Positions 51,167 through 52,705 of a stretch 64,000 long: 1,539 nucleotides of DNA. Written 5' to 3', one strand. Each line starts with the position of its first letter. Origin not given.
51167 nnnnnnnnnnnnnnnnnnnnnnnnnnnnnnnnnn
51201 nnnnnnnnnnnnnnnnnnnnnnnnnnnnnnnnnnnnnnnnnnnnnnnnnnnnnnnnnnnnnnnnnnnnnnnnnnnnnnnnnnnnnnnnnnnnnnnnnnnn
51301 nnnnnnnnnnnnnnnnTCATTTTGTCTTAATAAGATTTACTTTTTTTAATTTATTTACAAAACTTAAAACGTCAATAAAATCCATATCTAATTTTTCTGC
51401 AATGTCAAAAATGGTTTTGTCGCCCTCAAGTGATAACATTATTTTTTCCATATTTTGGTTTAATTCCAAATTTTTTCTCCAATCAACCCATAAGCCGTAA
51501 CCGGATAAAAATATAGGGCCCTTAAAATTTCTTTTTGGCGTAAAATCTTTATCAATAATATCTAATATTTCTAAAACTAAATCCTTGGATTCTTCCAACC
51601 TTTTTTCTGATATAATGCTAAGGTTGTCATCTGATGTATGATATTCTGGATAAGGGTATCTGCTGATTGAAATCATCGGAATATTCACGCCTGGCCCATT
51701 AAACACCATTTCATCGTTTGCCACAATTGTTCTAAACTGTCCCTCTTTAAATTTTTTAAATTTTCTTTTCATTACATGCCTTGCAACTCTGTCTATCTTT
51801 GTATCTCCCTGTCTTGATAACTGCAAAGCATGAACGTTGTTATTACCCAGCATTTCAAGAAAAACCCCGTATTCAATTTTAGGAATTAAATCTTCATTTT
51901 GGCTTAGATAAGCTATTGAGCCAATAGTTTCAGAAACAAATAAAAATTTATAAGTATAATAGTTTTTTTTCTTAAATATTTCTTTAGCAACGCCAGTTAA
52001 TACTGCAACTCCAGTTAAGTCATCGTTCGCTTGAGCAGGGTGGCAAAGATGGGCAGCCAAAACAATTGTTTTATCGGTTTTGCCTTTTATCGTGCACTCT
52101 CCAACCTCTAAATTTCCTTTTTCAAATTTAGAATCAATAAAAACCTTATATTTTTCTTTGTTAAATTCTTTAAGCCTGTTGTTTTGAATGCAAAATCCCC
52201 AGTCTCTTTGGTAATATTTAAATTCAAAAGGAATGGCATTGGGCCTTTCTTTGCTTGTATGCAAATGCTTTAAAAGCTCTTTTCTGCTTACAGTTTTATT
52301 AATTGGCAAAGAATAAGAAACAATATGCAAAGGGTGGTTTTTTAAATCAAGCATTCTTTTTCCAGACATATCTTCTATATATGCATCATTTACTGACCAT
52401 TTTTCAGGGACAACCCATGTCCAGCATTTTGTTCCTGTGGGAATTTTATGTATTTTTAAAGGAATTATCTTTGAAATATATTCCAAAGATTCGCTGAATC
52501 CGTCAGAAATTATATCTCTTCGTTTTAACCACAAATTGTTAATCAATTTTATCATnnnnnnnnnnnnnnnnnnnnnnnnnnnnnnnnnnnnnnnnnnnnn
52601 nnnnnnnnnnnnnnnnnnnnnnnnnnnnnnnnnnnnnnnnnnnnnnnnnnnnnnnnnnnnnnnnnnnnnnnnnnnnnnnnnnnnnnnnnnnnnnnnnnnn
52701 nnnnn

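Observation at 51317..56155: A self-contained FkbH/ACP/AcpS acyl-loading set with an AAC(3)-methyltransferase fusion suggests an O-methyl-glyceroyl-type decoration of a nonulosonic acid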

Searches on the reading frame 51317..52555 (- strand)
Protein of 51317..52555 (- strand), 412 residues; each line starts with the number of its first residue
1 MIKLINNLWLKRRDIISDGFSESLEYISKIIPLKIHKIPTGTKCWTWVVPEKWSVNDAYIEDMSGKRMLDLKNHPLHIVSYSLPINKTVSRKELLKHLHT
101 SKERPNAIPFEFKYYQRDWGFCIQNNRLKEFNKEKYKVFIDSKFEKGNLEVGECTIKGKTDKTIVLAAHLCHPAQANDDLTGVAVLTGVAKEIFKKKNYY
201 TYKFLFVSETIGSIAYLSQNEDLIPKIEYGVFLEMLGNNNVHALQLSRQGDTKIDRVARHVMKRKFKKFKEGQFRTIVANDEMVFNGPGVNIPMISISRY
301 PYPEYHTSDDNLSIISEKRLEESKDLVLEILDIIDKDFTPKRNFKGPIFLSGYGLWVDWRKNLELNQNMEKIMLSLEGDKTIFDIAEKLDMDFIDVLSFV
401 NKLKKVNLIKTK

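Call 4: search_protein_families(library=pfam, proteins=[window:51317-52555:-], max_evalue=0.01)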
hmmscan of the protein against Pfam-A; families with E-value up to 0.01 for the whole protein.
window:51317-52555:- (412 aa): 4 families
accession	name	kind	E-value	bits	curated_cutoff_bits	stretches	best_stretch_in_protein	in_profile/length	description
PF16254.10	DUF4910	-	9e-83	277.3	26.6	1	3-337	2-247/247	Domain of unknown function (DUF4910)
PF09940.16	DUF2172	-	3.1e-34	117.6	27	1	52-143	1-92/92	Domain of unknown function (DUF2172)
PF04389.22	Peptidase_M28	-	5.7e-12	46.2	21.3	1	155-330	5-192/193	Peptidase family M28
PF16221.11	HTH_47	-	0.00056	19.8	27.1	1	376-410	43-77/78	winged helix-turn-helix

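Call 5: search_protein_families(library=ncbifam, proteins=[window:51317-52555:-], max_evalue=0.001)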
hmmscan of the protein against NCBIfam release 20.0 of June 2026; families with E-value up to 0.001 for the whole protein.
window:51317-52555:- (412 aa): 0 families

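Call 17: find_homologous_proteins(query=window:51317-52555:-, max_evalue=1e-10)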
Query window:51317-52555:- (412 aa): 2078 proteins with E <= 1e-10 among 8000 candidates; the best 120 are listed.
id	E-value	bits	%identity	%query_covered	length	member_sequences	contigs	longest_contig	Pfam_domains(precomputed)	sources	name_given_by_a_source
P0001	3.6e-277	937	100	100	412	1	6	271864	PF04389.23,PF09940.17,PF16254.11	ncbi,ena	ncbi:MAG: DUF4910 domain-containing protein [Patescibacteria group bacterium]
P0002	4.5e-237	805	84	100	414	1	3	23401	PF04389.23,PF09940.17,PF16254.11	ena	-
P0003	8.3e-235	797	83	100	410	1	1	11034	PF04389.23,PF09940.17,PF16254.11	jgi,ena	-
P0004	1.1e-232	790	81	100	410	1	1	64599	PF04389.23,PF09940.17,PF16254.11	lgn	-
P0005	5.2e-232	788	81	100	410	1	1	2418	PF04389.23,PF09940.17,PF16254.11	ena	-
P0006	7.7e-231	784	81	99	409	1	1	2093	PF04389.23,PF09940.17,PF16254.11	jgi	-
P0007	2.5e-226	769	80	100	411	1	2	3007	PF04389.23,PF09940.17,PF16254.11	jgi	-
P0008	4.9e-226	768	79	100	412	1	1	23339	PF04389.23,PF09940.17,PF16254.11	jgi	-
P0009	7.3e-226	768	78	100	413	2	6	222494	PF04389.23,PF09940.17,PF16254.11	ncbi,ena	ncbi:MAG: DUF4910 domain-containing protein [Patescibacteria group bacterium]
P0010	1.5e-225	767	79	99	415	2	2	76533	PF04389.23,PF09940.17,PF16254.11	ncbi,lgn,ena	-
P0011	2.2e-225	766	80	100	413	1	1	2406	PF04389.23,PF09940.17,PF16254.11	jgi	jgi:aminopeptidase-like protein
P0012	4.1e-225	765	79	100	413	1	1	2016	PF04389.23,PF09940.17,PF16254.11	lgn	-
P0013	4.7e-225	765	79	100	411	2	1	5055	PF04389.23,PF09940.17,PF16254.11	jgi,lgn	-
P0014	2.6e-223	759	79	99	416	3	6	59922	PF04389.23,PF09940.17,PF16254.11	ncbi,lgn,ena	-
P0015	9.6e-222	754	77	100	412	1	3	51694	PF04389.23,PF09940.17,PF16254.11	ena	-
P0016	2.9e-221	753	77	97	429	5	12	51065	PF04389.23,PF09940.17,PF16254.11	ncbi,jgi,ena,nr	ncbi:MAG: aminopeptidase domain-containing protein [Parcubacteria group bacterium GW2011_GWA2_37_10]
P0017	3.3e-221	752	77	99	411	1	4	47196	PF04389.23,PF09940.17,PF16254.11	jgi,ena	-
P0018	6.0e-221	752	78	99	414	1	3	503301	PF04389.23,PF09940.17,PF16254.11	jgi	-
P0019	1.1e-220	751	78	100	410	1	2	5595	PF04389.23,PF09940.17,PF16254.11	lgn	-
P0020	2.1e-220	750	78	99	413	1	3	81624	PF04389.23,PF09940.17,PF16254.11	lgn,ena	-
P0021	3.4e-219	746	77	100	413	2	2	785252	PF04389.23,PF09940.17,PF16254.11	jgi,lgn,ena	jgi:aminopeptidase-like protein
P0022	2.0e-216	737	77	100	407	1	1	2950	PF09940.17,PF16254.11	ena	-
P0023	7.4e-216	735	73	100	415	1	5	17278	PF04389.23,PF09940.17,PF16254.11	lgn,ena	-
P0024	1.1e-215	734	74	100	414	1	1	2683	PF04389.23,PF09940.17,PF16254.11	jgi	-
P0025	2.5e-215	733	73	99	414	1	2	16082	PF04389.23,PF09940.17,PF16254.11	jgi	-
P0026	2.3e-213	727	73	99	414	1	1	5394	PF04389.23,PF09940.17,PF16254.11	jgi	-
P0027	9.4e-213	725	73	100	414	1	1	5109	PF04389.23,PF09940.17,PF16254.11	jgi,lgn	-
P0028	2.3e-212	723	72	100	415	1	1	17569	PF04389.23,PF09940.17,PF16254.11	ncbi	-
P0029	5.0e-212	722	72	99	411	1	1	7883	PF04389.23,PF09940.17,PF16254.11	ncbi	-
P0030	6.4e-212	722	72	99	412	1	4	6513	PF04389.23,PF09940.17,PF16254.11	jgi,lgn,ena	-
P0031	1.1e-211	721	74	100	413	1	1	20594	PF04389.23,PF09940.17,PF16254.11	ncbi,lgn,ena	-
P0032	4.3e-211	719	74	100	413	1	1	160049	PF04389.23,PF09940.17,PF16254.11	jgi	jgi:aminopeptidase-like protein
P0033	4.9e-211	719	72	99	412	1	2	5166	PF04389.23,PF09940.17,PF16254.11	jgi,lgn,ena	-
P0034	5.3e-211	719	72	100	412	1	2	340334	PF04389.23,PF09940.17,PF16254.11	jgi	jgi:aminopeptidase-like protein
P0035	2.1e-210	717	72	99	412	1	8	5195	PF04389.23,PF09940.17,PF16254.11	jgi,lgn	jgi:aminopeptidase-like protein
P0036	2.8e-210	716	74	99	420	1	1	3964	PF04389.23,PF09940.17,PF16254.11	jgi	-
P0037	3.9e-210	716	71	99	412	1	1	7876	PF04389.23,PF09940.17,PF16254.11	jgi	-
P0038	4.8e-210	716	72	100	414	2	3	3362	PF04389.23,PF09940.17,PF16254.11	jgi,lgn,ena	-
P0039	1.4e-209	714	72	99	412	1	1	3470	PF04389.23,PF09940.17,PF16254.11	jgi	jgi:aminopeptidase-like protein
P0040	4.7e-209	712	72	100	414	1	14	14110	PF04389.23,PF09940.17,PF16254.11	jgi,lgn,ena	-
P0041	4.7e-209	712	72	100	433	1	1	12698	PF04389.23,PF09940.17,PF16254.11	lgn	-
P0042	5.1e-209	712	72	100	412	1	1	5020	PF04389.23,PF09940.17,PF16254.11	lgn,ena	-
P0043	5.3e-209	712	72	100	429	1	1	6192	PF04389.23,PF09940.17,PF16254.11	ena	-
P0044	1.0e-208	711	72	99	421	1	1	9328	PF04389.23,PF09940.17,PF16254.11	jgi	-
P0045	1.6e-208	711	72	99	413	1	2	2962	PF04389.23,PF09940.17,PF16254.11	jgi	-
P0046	2.1e-208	710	71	100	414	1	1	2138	PF04389.23,PF09940.17,PF16254.11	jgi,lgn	-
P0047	2.6e-208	710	71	99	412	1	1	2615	PF04389.23,PF09940.17,PF16254.11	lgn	-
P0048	2.9e-208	710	72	100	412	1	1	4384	PF04389.23,PF09940.17,PF16254.11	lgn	-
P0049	5.7e-208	709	72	99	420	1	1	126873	PF04389.23,PF09940.17,PF16254.11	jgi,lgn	jgi:aminopeptidase-like protein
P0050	8.9e-208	708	70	100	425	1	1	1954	PF04389.23,PF09940.17,PF16254.11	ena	-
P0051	1.3e-207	708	73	100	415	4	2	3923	PF04389.23,PF09940.17,PF16254.11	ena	-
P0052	1.4e-207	708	72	99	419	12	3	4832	PF04389.23,PF09940.17,PF16254.11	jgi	jgi:aminopeptidase-like protein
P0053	2.2e-207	707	72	100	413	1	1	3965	PF04389.23,PF09940.17,PF16254.11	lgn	-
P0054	3.1e-207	706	72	99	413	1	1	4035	PF04389.23,PF09940.17,PF16254.11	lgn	-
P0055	3.3e-207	706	72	100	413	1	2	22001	PF04389.23,PF09940.17,PF16254.11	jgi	-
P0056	7.3e-207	705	71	99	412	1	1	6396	PF04389.23,PF09940.17,PF16254.11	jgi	-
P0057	8.6e-207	705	72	99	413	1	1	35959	PF04389.23,PF09940.17,PF16254.11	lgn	-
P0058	1.5e-206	704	71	100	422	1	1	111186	PF04389.23,PF09940.17,PF16254.11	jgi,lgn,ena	-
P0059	2.0e-206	704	71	100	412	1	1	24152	PF04389.23,PF09940.17,PF16254.11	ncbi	-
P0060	2.9e-206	703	71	99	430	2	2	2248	PF04389.23,PF09940.17,PF16254.11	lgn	-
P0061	3.2e-206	703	70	100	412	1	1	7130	PF04389.23,PF09940.17,PF16254.11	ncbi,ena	-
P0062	5.3e-206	702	71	100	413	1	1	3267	PF04389.23,PF09940.17,PF16254.11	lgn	-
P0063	5.8e-206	702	71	100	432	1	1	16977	PF04389.23,PF09940.17,PF16254.11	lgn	-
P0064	6.6e-206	702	73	99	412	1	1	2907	PF04389.23,PF09940.17,PF16254.11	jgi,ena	-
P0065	9.5e-206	701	71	100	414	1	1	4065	PF04389.23,PF09940.17,PF16254.11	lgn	-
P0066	1.6e-205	701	70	98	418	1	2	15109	PF04389.23,PF09940.17,PF16254.11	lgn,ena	-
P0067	2.0e-205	700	71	100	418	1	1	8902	PF04389.23,PF09940.17,PF16254.11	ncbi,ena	-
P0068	2.4e-205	700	70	100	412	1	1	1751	PF04389.23,PF09940.17,PF16254.11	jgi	-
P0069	3.1e-205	700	72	100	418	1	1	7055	PF04389.23,PF09940.17,PF16254.11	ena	-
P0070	3.8e-205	700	70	100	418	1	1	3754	PF04389.23,PF09940.17,PF16254.11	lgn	-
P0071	4.3e-205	699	71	98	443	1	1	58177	PF04389.23,PF09940.17,PF16254.11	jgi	jgi:aminopeptidase-like protein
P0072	9.4e-205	698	68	100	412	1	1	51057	PF04389.23,PF09940.17,PF16254.11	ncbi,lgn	-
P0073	1.4e-204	698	72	100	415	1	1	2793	PF04389.23,PF09940.17,PF16254.11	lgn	-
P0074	3.2e-204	696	71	98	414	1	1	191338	PF04389.23,PF09940.17,PF16254.11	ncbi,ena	-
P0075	3.3e-204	696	72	100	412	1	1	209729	PF04389.23,PF09940.17,PF16254.11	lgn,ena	-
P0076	3.7e-204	696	70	100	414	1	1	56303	PF04389.23,PF09940.17,PF16254.11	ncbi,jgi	-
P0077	9.8e-204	695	69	99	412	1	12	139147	PF04389.23,PF09940.17,PF16254.11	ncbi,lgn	-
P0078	1.3e-203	694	71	100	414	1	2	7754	PF04389.23,PF09940.17,PF16254.11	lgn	-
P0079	1.3e-203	694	70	100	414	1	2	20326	PF04389.23,PF09940.17,PF16254.11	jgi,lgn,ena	-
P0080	1.5e-203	694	71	99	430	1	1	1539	PF04389.23,PF09940.17,PF16254.11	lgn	-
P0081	1.6e-203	694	70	100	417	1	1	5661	PF04389.23,PF09940.17,PF16254.11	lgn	-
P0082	1.7e-203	694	69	100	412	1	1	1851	PF04389.23,PF09940.17,PF16254.11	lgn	-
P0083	1.8e-203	694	71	100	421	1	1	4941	PF04389.23,PF09940.17,PF16254.11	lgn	-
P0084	1.8e-203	694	73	100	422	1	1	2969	PF04389.23,PF09940.17,PF16254.11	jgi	jgi:aminopeptidase-like protein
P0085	1.3e-202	691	71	100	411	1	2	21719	PF04389.23,PF09940.17,PF16254.11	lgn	-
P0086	1.4e-202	691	69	100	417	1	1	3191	PF04389.23,PF09940.17,PF16254.11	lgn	-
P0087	1.5e-202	691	69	99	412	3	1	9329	PF04389.23,PF09940.17,PF16254.11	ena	-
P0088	1.8e-202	691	69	99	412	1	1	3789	PF04389.23,PF09940.17,PF16254.11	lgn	-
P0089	2.6e-202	690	71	100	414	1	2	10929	PF04389.23,PF09940.17,PF16254.11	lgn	-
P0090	4.4e-202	689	69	99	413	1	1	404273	PF04389.23,PF09940.17,PF16254.11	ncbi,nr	ncbi:MAG: DUF4910 domain-containing protein [Candidatus Gorgyraea atricola]|nr:DUF4910 domain-contai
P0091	4.9e-202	689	69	100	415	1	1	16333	PF04389.23,PF09940.17,PF16254.11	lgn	-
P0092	6.2e-202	689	70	100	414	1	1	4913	PF04389.23,PF09940.17,PF16254.11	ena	-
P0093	6.5e-202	689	69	99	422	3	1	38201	PF04389.23,PF09940.17,PF16254.11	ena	-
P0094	7.9e-202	689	70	100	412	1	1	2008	PF04389.23,PF09940.17,PF16254.11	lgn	-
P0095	1.0e-201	688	70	100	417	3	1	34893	PF04389.23,PF09940.17,PF16254.11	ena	-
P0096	1.4e-201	688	71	100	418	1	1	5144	PF04389.23,PF09940.17,PF16254.11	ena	-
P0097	1.5e-201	688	70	100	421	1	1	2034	PF04389.23,PF09940.17,PF16254.11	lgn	-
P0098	1.9e-201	687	70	99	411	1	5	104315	PF04389.23,PF09940.17,PF16254.11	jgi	-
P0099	3.5e-201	686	69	98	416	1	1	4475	PF04389.23,PF09940.17,PF16254.11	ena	-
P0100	6.7e-201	686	69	99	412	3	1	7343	PF04389.23,PF09940.17,PF16254.11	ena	-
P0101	1.7e-200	684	70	100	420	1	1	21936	PF04389.23,PF09940.17,PF16254.11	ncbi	-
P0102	2.2e-200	684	69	100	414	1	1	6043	PF04389.23,PF09940.17,PF16254.11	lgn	-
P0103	2.2e-200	684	69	100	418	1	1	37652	PF04389.23,PF09940.17,PF16254.11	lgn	-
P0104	4.1e-200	683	70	99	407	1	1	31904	PF04389.23,PF09940.17,PF16254.11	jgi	-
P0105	4.9e-200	683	70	100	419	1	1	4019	PF04389.23,PF09940.17,PF16254.11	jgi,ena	-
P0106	5.0e-200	683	70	98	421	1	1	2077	PF04389.23,PF09940.17,PF16254.11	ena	-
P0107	5.5e-200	682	70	98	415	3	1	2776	PF04389.23,PF09940.17,PF16254.11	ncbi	-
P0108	6.6e-200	682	68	99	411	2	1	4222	PF04389.23,PF09940.17,PF16254.11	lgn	-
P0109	3.1e-199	680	71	99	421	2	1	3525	PF04389.23,PF09940.17,PF16254.11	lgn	-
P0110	3.3e-199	680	70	100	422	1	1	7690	PF04389.23,PF09940.17,PF16254.11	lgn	-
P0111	4.5e-199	679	69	100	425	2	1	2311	PF04389.23,PF09940.17,PF16254.11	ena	-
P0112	5.6e-199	679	67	99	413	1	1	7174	PF04389.23,PF09940.17,PF16254.11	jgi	jgi:aminopeptidase-like protein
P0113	1.2e-198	678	70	100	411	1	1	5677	PF04389.23,PF09940.17,PF16254.11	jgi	jgi:aminopeptidase-like protein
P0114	1.4e-198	678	70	100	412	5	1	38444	PF04389.23,PF09940.17,PF16254.11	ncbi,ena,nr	ncbi:MAG: hypothetical protein AMJ78_00925 [Omnitrophica WOR_2 bacterium SM23_29]|nr:MAG: hypothetic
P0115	1.4e-198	678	70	100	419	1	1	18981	PF04389.23,PF09940.17,PF16254.11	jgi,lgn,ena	-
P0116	1.9e-198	677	69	98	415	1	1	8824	PF04389.23,PF09940.17,PF16254.11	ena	-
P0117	2.2e-198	677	70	98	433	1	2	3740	PF04389.23,PF09940.17,PF16254.11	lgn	-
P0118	2.5e-198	677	69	99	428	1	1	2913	PF04389.23,PF09940.17,PF16254.11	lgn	-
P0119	4.4e-198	676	69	98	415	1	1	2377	PF04389.23,PF09940.17,PF16254.11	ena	-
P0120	4.5e-198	676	70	100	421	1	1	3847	PF04389.23,PF09940.17,PF16254.11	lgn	-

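Call 19: find_encoding_contigs(protein=P0090, flank=10000, max_places=2)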
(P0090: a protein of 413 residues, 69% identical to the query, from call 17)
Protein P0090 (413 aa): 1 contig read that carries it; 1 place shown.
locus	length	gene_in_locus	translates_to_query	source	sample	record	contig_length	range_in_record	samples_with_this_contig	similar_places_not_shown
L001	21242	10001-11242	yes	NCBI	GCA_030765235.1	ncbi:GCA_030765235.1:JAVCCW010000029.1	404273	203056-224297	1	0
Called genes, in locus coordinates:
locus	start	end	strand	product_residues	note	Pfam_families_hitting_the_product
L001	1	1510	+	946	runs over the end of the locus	PF02563:Poly_export, PF10531:SLBB, PF22461:SLBB_2 (weak), PF10531:SLBB, PF22461:SLBB_2 (weak), PF10531:SLBB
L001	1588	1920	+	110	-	PF13412:HTH_24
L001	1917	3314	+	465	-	PF02310:B12-binding, PF04055:Radical_SAM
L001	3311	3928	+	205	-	-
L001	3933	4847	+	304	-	PF13847:Methyltransf_31 (weak), PF08241:Methyltransf_11 (weak), PF08242:Methyltransf_12 (weak), PF13649:Methyltransf_25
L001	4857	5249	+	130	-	PF01648:ACPS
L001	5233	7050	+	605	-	PF21211:FkbH_N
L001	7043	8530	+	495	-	PF02310:B12-binding, PF04055:Radical_SAM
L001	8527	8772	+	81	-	PF00550:PP-binding (weak)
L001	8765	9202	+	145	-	PF01575:MaoC_dehydratas, PF13452:FAS1_DH_region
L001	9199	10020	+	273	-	PF02522:Antibiotic_NAT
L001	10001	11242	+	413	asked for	PF16254:DUF4910, PF09940:DUF2172, PF04389:Peptidase_M28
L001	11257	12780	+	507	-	PF03721:UDPG_MGDP_dh_N, PF00984:UDPG_MGDP_dh, PF03720:UDPG_MGDP_dh_C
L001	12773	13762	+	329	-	PF01073:3Beta_HSD, PF01370:Epimerase, PF02719:Polysacc_synt_2, PF04321:RmlD_sub_bind, PF07993:NAD_binding_4, PF16363:GDP_Man_Dehyd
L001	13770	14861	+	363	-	PF00155:Aminotran_1_2 (weak), PF01041:DegT_DnrJ_EryC1, PF01053:Cys_Met_Meta_PP (weak), PF00266:Aminotran_5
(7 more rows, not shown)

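Call 21: find_encoding_contigs(protein=P0001, flank=10000, max_places=3)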
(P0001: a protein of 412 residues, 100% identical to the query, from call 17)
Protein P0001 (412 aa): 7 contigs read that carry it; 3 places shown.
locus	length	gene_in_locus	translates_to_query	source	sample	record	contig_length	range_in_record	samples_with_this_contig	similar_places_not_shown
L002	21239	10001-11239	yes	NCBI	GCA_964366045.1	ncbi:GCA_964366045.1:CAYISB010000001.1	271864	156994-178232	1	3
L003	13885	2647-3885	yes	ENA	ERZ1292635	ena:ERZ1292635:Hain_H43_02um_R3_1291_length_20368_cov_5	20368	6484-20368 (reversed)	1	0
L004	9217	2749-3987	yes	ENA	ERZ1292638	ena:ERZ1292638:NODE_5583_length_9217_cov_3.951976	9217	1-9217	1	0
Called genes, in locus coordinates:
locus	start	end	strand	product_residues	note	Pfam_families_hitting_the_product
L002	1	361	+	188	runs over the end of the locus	PF20221:DUF6580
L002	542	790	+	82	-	PF12728:HTH_17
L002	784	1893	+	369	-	-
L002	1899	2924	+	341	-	PF01073:3Beta_HSD, PF01370:Epimerase, PF02719:Polysacc_synt_2, PF04321:RmlD_sub_bind, PF07993:NAD_binding_4 (weak), PF13460:NAD_binding_10, PF16363:GDP_Man_Dehyd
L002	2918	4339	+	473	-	PF02310:B12-binding, PF04055:Radical_SAM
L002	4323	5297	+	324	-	PF00106:adh_short (weak), PF04321:RmlD_sub_bind, PF01073:3Beta_HSD, PF01370:Epimerase, PF02719:Polysacc_synt_2, PF07993:NAD_binding_4, PF16363:GDP_Man_Dehyd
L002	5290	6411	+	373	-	PF00155:Aminotran_1_2, PF01041:DegT_DnrJ_EryC1, PF01053:Cys_Met_Meta_PP, PF01212:Beta_elim_lyase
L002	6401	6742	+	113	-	PF01648:ACPS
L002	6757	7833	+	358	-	PF12689:Acid_PPase (weak)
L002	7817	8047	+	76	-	PF00550:PP-binding (weak)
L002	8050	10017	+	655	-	PF02522:Antibiotic_NAT, PF08003:Methyltransf_9, PF13489:Methyltransf_23, PF08241:Methyltransf_11, PF08242:Methyltransf_12, PF13649:Methyltransf_25 (weak), PF13847:Methyltransf_31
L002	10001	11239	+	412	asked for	PF16254:DUF4910, PF09940:DUF2172, PF04389:Peptidase_M28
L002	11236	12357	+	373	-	PF03102:NeuB, PF08666:SAF (weak)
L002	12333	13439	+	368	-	PF01041:DegT_DnrJ_EryC1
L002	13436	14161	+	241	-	PF02348:CTP_transf_3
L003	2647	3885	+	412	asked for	PF16254:DUF4910, PF09940:DUF2172, PF04389:Peptidase_M28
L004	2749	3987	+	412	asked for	PF16254:DUF4910, PF09940:DUF2172, PF04389:Peptidase_M28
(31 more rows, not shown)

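Call 25: search_protein_representatives(protein=window:51317-52555:-)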
Query: 412 residues. Proteins with E-value up to 0.001 (for the whole library): 3756; up to 1e-10: 2147; up to 1e-30: 826. The best 150 are listed.
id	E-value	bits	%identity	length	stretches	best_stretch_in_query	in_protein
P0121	6.6e-126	436.8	49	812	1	2-407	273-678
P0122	1.2e-125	435.9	50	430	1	4-410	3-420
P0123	2.9e-121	421.6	48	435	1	1-366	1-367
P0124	8.3e-120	416.7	70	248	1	1-247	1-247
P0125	1.0e-119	416.5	48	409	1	2-401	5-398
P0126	3.3e-116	404.9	47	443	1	1-408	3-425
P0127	1.7e-115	402.5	46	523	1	3-409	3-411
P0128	7.9e-114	397.0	44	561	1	3-409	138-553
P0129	3.6e-113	394.9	43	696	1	4-410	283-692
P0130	8.6e-113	393.6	47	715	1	4-410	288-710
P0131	3.9e-112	391.5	45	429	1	3-410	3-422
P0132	4.0e-108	378.3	46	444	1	2-410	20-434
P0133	2.8e-107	375.5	44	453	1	1-411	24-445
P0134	3.2e-107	375.3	52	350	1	73-410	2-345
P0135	2.5e-105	369.1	43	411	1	4-409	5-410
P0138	2.5e-102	359.2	42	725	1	1-408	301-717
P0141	1.6e-101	356.5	46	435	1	12-409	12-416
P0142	4.7e-101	355.0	45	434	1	4-409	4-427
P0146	4.5e-99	348.5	43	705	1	3-409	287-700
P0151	9.7e-97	340.8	42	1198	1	4-391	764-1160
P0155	1.4e-92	327.1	40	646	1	4-410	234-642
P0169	4.6e-84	299.0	39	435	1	2-410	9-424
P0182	6.9e-79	282.0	38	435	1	2-406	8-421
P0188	1.0e-77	278.1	37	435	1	9-410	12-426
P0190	1.2e-77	278.0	43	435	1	4-412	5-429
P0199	3.1e-76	273.2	34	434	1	4-410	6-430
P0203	9.2e-75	268.4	35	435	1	4-409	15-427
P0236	1.5e-69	251.2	35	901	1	5-340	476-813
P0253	1.5e-67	244.7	38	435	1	4-409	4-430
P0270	5.5e-66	239.5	36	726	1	27-407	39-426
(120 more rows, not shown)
